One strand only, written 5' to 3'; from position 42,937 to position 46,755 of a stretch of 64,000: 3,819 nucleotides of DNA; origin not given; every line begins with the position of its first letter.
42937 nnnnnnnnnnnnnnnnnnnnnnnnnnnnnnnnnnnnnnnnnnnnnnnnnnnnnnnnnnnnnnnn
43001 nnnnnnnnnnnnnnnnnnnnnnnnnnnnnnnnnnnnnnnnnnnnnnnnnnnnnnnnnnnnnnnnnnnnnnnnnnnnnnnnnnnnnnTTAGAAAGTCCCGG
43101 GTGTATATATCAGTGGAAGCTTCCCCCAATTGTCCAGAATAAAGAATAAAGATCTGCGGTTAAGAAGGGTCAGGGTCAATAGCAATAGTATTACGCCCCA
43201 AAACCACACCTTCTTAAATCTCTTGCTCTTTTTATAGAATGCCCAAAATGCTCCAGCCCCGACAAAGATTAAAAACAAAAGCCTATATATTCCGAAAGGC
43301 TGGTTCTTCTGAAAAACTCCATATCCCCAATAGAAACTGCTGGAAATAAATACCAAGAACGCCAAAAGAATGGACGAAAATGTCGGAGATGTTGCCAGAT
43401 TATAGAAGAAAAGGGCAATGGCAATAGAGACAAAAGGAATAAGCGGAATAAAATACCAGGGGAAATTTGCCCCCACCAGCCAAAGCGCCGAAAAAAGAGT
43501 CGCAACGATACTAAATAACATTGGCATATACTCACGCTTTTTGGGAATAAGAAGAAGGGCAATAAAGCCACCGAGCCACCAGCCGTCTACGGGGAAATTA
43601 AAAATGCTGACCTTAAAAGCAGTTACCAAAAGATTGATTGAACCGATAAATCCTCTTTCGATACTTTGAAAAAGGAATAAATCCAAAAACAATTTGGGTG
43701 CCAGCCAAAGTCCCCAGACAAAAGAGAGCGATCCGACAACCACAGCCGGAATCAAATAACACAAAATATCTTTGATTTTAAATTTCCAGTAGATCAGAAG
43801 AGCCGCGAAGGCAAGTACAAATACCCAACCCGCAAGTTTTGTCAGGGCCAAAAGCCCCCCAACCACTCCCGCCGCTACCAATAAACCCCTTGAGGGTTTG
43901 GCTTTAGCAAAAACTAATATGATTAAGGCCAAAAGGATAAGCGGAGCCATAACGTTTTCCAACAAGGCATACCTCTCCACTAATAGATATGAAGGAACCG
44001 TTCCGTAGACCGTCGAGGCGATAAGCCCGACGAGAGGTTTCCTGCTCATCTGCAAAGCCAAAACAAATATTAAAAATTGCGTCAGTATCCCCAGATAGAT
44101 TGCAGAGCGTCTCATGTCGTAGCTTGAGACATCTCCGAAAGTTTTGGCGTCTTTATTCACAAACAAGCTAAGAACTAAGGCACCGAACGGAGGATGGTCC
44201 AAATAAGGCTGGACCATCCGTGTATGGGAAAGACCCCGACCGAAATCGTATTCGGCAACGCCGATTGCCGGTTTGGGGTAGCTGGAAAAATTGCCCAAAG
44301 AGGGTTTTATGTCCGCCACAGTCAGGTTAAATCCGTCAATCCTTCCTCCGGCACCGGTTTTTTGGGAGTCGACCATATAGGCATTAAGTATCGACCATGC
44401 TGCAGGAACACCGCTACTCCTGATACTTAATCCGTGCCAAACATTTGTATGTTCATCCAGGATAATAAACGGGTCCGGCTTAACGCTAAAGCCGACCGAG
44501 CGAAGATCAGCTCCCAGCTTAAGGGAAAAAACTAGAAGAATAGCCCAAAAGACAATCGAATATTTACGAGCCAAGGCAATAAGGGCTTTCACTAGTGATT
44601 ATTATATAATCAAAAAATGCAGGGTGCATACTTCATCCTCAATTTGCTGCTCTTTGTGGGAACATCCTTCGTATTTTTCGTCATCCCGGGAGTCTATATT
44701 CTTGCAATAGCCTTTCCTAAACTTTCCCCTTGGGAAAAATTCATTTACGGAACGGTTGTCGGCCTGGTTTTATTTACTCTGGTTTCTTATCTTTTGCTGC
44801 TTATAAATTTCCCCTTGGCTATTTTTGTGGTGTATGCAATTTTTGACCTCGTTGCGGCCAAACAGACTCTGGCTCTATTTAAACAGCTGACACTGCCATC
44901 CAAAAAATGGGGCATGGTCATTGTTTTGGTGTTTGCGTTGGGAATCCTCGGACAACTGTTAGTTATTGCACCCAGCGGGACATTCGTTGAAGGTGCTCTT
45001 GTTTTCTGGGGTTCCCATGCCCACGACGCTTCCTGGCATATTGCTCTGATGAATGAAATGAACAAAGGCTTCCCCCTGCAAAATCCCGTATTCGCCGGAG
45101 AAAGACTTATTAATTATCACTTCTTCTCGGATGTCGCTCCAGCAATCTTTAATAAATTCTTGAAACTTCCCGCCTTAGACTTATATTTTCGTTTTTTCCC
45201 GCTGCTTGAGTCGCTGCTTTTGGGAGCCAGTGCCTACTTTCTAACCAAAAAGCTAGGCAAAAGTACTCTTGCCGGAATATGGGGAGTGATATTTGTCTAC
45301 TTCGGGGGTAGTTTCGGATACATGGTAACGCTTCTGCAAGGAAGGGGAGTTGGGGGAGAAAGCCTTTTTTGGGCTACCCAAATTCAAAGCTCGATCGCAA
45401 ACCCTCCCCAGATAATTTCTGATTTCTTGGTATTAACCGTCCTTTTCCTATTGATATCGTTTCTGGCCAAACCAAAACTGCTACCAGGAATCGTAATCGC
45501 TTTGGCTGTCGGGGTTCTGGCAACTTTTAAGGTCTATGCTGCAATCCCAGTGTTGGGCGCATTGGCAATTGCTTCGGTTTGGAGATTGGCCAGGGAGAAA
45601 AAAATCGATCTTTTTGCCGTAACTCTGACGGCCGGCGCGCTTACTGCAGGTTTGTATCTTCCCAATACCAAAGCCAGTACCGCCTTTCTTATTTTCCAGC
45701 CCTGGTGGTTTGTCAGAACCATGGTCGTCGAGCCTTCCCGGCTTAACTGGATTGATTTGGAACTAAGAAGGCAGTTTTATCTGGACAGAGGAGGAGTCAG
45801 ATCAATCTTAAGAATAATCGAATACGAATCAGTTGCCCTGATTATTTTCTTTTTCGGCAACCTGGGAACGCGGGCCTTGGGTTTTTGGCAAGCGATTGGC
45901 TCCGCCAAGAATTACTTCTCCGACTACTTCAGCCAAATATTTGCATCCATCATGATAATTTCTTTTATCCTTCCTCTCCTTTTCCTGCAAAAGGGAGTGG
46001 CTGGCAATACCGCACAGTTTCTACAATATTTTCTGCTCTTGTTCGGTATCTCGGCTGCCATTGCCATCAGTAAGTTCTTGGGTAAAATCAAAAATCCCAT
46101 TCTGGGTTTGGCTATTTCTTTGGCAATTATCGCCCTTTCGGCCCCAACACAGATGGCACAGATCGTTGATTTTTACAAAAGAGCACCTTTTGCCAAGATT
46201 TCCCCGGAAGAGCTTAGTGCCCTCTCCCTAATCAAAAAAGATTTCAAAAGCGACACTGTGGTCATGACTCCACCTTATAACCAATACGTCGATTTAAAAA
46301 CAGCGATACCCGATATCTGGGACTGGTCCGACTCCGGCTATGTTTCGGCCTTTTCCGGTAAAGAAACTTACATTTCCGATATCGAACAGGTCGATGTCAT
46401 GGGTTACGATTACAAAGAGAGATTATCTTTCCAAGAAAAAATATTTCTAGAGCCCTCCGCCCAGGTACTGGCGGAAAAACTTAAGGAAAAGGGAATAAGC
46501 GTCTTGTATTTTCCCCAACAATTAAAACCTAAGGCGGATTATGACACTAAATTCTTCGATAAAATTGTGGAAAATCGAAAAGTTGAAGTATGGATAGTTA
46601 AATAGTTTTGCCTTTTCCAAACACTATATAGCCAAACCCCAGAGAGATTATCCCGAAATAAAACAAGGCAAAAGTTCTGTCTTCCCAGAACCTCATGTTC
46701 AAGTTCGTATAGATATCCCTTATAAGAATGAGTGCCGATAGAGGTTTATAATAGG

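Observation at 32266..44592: Tandem array of seven PMT/ArnT-like GT-C glycosyltransferase paralogs with an embedded polyprenyl-phosphate sugar synthase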

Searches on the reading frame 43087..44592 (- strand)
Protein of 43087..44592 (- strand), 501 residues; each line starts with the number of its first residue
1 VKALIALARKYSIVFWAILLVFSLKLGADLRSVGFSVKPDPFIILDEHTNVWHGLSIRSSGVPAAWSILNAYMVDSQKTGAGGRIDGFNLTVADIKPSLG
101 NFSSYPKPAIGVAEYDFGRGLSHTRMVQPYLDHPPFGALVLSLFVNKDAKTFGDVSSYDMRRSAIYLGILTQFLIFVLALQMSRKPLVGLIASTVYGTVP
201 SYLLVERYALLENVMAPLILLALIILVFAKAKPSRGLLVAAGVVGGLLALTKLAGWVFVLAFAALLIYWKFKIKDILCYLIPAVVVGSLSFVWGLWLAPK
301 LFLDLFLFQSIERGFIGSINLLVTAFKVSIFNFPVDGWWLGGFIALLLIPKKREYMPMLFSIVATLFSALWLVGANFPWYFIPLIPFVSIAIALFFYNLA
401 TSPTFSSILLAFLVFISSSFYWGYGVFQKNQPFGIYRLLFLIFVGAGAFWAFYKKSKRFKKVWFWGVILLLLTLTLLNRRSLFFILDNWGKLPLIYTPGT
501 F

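Call 5: search_protein_families(library=pfam, proteins=[window:43087-44592:-], max_evalue=0.01)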
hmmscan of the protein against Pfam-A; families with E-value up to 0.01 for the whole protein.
window:43087-44592:- (501 aa): 2 families
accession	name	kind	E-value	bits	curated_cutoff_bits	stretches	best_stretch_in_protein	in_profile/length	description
PF02366.24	PMT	-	2.6e-07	30.9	22.7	1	144-272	68-204/245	Dolichyl-phosphate-mannose-protein mannosyltransferase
PF13231.12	PMT_2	-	9.4e-06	26.4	26.1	1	132-293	1-157/160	Dolichyl-phosphate-mannose-protein mannosyltransferase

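Call 6: search_protein_families(library=ncbifam, proteins=[window:43087-44592:-], max_evalue=0.01)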
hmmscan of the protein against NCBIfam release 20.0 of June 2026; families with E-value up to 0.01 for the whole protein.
window:43087-44592:- (501 aa): 0 families

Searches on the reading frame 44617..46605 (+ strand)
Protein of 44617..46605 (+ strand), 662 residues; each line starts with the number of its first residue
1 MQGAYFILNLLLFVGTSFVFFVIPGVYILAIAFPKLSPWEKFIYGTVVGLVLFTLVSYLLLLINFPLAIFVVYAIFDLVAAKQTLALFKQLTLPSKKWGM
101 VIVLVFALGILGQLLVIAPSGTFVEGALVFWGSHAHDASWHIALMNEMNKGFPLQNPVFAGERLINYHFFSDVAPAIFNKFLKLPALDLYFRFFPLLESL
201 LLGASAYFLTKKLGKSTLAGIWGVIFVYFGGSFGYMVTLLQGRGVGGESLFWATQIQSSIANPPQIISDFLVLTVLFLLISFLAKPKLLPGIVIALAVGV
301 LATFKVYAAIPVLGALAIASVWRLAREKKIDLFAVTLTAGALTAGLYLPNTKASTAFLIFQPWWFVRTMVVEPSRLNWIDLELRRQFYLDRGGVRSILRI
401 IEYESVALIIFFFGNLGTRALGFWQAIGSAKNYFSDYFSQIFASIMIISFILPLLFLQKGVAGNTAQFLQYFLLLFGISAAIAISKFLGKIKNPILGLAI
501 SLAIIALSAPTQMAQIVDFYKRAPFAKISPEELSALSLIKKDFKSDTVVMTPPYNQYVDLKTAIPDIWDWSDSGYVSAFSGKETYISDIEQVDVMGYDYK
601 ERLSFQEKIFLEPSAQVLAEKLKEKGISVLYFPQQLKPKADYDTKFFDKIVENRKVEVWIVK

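Call 5: search_protein_families(library=pfam, proteins=[window:44617-46605:+], max_evalue=0.01)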
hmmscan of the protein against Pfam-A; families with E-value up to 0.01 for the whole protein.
window:44617-46605:+ (662 aa): 0 families

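Call 6: search_protein_families(library=ncbifam, proteins=[window:44617-46605:+], max_evalue=0.01)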
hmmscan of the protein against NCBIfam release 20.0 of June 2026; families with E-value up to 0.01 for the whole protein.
window:44617-46605:+ (662 aa): 0 families

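Call 37: search_protein_families(library=pfam, proteins=[window:44617-46605:+], max_evalue=10)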
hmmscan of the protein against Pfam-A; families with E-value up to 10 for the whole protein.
window:44617-46605:+ (662 aa): 1 family
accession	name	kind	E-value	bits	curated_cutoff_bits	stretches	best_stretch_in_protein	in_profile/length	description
PF12488.13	DUF3704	-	1.6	9.3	21.9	1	227-237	2-12/27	Protein of unknown function (DUF3704)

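Call 60: find_homologous_proteins(query=window:44617-46605:+, max_evalue=0.001)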
Query window:44617-46605:+ (662 aa): 655 proteins with E <= 0.001 among 8000 candidates; the best 120 are listed.
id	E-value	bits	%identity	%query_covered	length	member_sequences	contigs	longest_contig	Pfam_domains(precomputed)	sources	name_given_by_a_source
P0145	0.0e+0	1440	100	100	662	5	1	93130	-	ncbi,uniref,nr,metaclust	ncbi:hypothetical protein A2Y68_00340 [Candidatus Woesebacteria bacterium RBG_13_46_13]|uniref:Glyco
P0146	0.0e+0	1158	77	100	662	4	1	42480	-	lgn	-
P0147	4.1e-279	946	65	98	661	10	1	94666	-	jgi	jgi:hypothetical protein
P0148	1.4e-271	921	64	99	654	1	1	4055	-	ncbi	-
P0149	1.7e-271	921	63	100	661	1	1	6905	-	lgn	-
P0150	9.8e-266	902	62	100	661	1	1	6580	-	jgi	jgi:hypothetical protein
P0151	6.3e-247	839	58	100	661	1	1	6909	-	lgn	-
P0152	7.0e-237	806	57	100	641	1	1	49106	-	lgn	-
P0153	1.4e-235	802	57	100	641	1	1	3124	-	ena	-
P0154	3.6e-234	797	58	95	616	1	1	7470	-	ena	-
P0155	8.1e-212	723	51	96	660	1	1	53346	-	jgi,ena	-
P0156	3.3e-209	715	51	99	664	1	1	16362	-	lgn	-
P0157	1.4e-208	713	51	98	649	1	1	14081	-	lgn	-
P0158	3.1e-208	712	50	99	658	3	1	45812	-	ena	-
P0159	5.8e-208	711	51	97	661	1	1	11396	-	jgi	jgi:hypothetical protein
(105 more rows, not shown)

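Call 63: search_solved_structures(query=A4, max_evalue=1)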
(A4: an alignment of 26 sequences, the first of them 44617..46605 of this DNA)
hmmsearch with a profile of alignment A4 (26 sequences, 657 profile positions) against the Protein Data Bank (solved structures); distinct sequences matched with E-value up to 1: 1.
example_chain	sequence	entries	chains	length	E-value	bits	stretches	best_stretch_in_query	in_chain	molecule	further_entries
4he8_J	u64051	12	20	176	0.42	12.2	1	266-345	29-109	NADH-quinone oxidoreductase subunit 10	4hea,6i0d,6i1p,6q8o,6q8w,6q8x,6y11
